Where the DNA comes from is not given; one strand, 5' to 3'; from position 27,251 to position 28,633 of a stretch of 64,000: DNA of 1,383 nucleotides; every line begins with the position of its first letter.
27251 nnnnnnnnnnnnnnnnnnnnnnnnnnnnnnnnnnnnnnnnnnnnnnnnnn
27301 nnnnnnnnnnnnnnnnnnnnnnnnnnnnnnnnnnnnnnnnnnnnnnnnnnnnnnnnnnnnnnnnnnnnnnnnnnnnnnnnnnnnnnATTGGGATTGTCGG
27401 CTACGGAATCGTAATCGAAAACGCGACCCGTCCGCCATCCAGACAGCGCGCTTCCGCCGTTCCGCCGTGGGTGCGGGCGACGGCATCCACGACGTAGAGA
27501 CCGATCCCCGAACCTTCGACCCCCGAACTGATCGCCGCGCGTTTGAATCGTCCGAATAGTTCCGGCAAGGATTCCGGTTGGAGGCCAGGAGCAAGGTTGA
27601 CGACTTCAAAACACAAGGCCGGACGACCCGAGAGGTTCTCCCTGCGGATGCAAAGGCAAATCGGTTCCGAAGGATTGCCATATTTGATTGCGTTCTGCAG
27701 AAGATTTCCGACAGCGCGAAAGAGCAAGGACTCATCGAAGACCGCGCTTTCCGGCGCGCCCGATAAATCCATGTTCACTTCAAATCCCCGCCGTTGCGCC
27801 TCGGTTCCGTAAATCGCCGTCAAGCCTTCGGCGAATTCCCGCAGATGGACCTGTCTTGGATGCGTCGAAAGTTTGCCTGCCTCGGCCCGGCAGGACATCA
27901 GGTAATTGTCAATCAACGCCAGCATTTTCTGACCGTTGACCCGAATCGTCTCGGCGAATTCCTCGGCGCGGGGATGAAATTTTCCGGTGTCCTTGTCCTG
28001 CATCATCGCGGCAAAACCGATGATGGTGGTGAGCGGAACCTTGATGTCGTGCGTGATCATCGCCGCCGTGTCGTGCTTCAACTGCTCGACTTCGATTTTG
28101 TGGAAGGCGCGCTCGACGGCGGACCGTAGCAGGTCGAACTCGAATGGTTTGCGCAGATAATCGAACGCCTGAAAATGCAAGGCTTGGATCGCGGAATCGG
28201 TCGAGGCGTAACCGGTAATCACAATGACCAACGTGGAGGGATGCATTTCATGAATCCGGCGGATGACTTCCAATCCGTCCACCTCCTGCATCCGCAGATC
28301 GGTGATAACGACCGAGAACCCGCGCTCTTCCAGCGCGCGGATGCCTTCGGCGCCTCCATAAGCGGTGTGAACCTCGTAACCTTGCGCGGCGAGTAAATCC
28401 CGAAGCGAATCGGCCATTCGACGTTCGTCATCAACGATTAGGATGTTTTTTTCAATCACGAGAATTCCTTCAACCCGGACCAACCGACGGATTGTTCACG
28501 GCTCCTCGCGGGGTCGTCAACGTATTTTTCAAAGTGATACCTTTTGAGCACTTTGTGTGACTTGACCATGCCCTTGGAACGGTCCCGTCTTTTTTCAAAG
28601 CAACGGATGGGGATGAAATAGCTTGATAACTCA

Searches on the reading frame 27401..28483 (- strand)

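Call 15: search_protein_families(library=pfam, proteins=[window:27401-28483:-], max_evalue=0.001)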
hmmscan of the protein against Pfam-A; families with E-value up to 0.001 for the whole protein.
window:27401-28483:- (360 aa): 3 families
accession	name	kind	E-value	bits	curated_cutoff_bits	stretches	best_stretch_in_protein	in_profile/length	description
PF00072.30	Response_reg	-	2.9e-28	98.7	30.2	1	14-123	1-110/111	Response regulator receiver domain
PF02518.31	HATPase_c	-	8.1e-18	65.3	26.4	1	250-360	2-108/111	Histidine kinase-, DNA gyrase B-, and HSP90-like ATPase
PF00512.31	HisKA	-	1.7e-11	44.4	26.9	1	138-202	4-65/66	His Kinase A (phospho-acceptor) domain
